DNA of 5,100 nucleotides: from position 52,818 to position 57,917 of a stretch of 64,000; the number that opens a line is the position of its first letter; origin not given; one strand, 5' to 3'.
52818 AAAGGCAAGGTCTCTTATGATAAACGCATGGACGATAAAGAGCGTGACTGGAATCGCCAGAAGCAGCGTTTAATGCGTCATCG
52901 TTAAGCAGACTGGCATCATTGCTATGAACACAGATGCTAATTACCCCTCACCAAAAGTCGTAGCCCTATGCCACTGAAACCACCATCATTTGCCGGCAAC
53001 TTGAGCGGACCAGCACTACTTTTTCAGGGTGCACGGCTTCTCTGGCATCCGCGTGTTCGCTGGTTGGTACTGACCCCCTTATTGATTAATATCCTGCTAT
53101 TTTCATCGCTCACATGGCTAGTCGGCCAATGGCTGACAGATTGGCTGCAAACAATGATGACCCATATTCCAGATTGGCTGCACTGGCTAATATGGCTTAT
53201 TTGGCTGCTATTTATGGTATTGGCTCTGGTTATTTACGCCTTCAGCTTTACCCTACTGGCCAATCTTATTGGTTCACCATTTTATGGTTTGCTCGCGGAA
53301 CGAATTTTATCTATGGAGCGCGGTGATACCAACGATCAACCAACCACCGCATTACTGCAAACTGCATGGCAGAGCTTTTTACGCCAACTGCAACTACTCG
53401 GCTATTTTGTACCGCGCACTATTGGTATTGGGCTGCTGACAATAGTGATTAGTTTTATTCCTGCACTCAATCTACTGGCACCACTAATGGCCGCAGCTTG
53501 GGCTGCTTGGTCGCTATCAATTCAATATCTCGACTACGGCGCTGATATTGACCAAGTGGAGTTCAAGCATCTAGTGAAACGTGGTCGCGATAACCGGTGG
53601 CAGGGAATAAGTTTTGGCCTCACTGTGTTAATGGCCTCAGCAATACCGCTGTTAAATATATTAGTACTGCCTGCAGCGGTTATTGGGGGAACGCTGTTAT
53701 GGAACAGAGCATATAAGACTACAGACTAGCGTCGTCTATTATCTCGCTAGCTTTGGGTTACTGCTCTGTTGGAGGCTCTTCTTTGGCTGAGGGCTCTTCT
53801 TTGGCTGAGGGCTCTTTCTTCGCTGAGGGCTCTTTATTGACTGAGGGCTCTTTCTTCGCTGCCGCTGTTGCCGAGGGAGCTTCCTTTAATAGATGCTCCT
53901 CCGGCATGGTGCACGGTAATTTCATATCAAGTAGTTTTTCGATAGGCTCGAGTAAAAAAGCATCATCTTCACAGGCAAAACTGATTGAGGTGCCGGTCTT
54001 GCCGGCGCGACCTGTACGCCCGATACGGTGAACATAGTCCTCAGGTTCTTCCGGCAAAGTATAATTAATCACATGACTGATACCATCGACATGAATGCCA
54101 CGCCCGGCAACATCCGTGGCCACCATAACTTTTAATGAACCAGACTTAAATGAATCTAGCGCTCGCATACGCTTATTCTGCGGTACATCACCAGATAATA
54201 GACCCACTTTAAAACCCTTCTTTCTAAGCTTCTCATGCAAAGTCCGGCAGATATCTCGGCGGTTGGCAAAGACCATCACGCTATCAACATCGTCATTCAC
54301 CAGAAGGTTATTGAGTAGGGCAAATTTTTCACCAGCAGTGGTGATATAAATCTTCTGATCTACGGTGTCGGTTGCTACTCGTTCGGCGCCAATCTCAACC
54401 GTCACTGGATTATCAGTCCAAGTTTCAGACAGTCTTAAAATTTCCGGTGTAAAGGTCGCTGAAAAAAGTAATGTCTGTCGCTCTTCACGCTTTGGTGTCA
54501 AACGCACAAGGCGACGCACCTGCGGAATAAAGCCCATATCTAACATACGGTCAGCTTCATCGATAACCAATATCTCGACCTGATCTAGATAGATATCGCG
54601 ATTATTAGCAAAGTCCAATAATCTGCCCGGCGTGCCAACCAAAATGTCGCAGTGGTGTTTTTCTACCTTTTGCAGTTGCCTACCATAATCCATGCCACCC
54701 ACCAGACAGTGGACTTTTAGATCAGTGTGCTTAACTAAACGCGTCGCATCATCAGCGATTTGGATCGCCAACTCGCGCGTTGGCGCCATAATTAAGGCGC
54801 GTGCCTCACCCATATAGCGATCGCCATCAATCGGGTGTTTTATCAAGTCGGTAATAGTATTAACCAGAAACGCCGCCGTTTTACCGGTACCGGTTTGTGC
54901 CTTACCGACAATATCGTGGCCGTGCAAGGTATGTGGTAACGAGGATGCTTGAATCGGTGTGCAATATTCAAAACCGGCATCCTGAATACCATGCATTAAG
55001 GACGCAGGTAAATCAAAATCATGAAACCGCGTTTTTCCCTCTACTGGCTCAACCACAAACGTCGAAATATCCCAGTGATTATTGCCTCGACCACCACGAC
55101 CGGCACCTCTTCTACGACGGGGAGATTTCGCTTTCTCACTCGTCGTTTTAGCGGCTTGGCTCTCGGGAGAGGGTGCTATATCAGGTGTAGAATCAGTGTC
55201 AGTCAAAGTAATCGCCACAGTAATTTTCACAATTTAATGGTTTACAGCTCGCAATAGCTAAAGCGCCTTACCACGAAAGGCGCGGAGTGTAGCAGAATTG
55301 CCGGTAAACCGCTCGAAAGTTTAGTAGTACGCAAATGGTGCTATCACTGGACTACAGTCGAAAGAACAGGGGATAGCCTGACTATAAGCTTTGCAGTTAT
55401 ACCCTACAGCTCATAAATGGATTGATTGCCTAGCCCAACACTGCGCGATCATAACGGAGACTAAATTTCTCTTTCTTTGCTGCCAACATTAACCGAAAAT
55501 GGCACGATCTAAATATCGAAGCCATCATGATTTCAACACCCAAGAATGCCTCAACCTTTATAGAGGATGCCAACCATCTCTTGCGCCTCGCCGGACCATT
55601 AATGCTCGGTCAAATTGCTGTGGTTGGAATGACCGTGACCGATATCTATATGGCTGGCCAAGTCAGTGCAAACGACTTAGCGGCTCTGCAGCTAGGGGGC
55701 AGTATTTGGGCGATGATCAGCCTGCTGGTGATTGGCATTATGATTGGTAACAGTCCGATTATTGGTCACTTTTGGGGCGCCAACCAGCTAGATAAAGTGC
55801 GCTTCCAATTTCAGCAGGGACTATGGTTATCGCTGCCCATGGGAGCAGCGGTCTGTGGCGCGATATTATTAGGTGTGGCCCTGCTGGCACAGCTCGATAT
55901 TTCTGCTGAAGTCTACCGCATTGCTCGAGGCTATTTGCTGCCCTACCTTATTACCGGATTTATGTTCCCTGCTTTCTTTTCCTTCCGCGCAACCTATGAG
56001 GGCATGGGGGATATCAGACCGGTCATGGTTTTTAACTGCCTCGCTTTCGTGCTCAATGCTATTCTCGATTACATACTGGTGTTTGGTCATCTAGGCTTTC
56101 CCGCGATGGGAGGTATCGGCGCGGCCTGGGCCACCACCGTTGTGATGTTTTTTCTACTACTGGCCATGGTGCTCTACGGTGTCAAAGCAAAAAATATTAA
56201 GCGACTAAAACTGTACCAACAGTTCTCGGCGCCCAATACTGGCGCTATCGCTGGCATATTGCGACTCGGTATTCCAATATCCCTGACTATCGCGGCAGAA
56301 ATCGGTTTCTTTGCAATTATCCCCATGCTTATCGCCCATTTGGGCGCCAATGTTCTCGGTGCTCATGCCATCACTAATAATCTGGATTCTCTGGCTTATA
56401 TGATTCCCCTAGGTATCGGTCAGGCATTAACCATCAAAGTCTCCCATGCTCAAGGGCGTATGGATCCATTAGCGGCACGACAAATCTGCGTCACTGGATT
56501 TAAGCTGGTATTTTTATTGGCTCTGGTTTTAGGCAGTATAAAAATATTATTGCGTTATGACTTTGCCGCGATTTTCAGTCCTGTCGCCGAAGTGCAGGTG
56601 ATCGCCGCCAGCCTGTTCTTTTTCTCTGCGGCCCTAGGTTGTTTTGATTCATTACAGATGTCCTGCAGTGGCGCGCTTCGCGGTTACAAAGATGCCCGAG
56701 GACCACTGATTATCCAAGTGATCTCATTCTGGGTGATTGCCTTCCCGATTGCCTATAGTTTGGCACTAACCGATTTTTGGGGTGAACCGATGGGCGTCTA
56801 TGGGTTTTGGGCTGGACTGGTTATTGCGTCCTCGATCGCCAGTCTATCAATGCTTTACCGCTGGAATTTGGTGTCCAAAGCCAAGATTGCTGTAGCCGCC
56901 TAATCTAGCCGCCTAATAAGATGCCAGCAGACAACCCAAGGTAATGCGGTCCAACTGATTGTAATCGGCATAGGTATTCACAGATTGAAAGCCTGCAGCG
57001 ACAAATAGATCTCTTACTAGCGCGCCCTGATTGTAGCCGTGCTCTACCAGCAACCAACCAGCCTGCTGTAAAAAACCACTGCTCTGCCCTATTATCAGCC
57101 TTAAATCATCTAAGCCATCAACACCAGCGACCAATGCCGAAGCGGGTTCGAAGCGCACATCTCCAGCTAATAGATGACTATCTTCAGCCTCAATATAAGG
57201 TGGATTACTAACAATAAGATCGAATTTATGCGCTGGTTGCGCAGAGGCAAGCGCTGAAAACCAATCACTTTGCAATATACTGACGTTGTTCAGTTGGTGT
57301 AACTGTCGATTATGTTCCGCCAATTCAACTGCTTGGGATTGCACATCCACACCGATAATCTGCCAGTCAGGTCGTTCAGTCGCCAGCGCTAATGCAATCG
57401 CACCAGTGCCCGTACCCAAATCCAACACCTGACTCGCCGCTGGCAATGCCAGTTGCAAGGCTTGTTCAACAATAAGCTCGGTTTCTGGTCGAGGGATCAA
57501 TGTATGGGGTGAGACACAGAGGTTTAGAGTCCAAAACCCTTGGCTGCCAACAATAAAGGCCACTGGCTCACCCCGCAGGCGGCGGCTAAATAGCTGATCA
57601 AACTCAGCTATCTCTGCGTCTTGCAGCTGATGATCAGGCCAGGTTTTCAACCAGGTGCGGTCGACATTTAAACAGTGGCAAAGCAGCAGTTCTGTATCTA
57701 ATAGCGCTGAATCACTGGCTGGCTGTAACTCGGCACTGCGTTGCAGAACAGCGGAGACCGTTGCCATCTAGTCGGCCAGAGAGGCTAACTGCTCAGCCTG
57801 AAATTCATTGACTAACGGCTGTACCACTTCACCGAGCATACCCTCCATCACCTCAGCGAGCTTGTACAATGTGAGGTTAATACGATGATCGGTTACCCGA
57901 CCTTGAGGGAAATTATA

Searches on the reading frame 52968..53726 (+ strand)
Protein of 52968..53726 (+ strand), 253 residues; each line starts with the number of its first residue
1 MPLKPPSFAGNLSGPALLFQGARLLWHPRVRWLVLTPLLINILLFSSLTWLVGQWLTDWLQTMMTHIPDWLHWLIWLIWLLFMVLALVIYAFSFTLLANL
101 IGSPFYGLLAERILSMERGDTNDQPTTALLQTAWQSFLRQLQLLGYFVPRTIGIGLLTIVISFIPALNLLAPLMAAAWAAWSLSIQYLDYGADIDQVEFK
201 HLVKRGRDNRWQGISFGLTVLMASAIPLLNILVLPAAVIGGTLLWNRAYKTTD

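Call 50: search_protein_families(library=pfam, proteins=[window:52968-53726:+], max_evalue=0.0001)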
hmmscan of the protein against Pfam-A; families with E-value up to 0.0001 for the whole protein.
window:52968-53726:+ (253 aa): 1 family
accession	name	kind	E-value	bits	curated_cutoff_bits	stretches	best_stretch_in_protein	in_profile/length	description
PF07264.17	EI24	-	1.8e-40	139.7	32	1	18-235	2-199/199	Sulfate transporter CysZ/Etoposide-induced protein 2.4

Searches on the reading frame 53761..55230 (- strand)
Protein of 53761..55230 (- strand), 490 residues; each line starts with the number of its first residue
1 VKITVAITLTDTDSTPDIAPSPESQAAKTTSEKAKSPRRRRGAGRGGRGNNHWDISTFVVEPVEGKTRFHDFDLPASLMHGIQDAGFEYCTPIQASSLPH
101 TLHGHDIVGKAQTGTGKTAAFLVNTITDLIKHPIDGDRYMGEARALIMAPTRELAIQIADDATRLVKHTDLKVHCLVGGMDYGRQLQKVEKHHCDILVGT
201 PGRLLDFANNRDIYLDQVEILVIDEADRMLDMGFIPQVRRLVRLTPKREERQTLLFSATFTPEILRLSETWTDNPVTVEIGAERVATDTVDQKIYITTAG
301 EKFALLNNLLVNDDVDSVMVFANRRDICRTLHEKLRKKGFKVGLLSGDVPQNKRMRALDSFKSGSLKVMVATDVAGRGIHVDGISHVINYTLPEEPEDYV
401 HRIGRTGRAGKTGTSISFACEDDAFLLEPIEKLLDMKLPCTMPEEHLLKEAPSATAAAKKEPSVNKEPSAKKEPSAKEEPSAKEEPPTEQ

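Call 19: search_protein_families(library=pfam, proteins=[window:53761-55230:-], max_evalue=0.00001)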
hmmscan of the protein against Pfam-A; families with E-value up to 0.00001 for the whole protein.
window:53761-55230:- (490 aa): 3 families
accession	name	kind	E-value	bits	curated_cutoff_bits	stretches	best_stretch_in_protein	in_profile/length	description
PF00270.35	DEAD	-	3.7e-49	167.1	26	1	91-264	1-164/167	DEAD/DEAH box helicase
PF00271.37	Helicase_C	-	4.4e-32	111.1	23.5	1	301-410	1-110/110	Helicase conserved C-terminal domain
PF04851.21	ResIII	-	8.7e-08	32.7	22.5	1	110-260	29-162/164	Type III restriction enzyme, res subunit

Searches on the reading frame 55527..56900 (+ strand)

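Call 19: search_protein_families(library=pfam, proteins=[window:55527-56900:+], max_evalue=0.00001)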
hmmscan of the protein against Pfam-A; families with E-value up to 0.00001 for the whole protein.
window:55527-56900:+ (458 aa): 1 family
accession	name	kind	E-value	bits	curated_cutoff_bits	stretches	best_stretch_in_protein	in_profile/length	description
PF01554.23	MatE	-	2.4e-48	164.3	24.9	2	24-183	1-161/161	MatE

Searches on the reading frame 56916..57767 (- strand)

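Call 50: search_protein_families(library=pfam, proteins=[window:56916-57767:-], max_evalue=0.0001)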
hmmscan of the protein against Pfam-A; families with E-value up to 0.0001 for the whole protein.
window:56916-57767:- (284 aa): 17 families
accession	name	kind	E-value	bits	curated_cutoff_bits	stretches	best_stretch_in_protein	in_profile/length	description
PF05175.20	MTS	-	5.3e-18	65.7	23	1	107-199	30-116/170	Methyltransferase small domain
PF17827.6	PrmC_N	-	7.9e-18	65.2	23.4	1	11-74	7-71/71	PrmC N-terminal domain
PF13847.12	Methyltransf_31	-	2.4e-17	63.4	27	1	111-188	4-81/145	Methyltransferase domain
PF13649.12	Methyltransf_25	-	2.5e-11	44.6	27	1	114-188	1-71/97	Methyltransferase domain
PF02390.23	Methyltransf_4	-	2.3e-10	40.6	24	1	112-183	3-74/173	Putative methyltransferase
PF08242.18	Methyltransf_12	-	1.7e-09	38.7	30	1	115-188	1-72/98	Methyltransferase domain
PF06325.19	PrmA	-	5.7e-09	36.3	22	1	102-188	153-233/296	Ribosomal protein L11 methyltransferase (PrmA)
PF02384.22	N6_Mtase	-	2.3e-07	30.9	20.4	1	97-209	36-153/311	N-6 DNA Methylase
PF08241.18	Methyltransf_11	-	1.1e-06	29.6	21.2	1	115-188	1-67/95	Methyltransferase domain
PF13489.12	Methyltransf_23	-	1.4e-06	28.6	27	1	107-188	17-88/164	Methyltransferase domain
PF10294.15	Methyltransf_16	-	1.4e-06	28.6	21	1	111-186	47-125/174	Lysine methyltransferase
PF24675.1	NpmA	-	2.2e-06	27.6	60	1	107-147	20-60/214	16S rRNA (adenine(1408)-N(1))-methyltransferase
PF03602.21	Cons_hypoth95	-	3.7e-06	27.2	24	1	111-195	42-127/182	Conserved hypothetical protein 95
PF09445.16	Methyltransf_15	-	5.7e-06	26.4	22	1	113-190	3-80/165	RNA cap guanine-N2 methyltransferase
PF07669.17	Eco57I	-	1e-05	26.2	25.3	0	157-196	49-89/171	Eco57I restriction-modification methylase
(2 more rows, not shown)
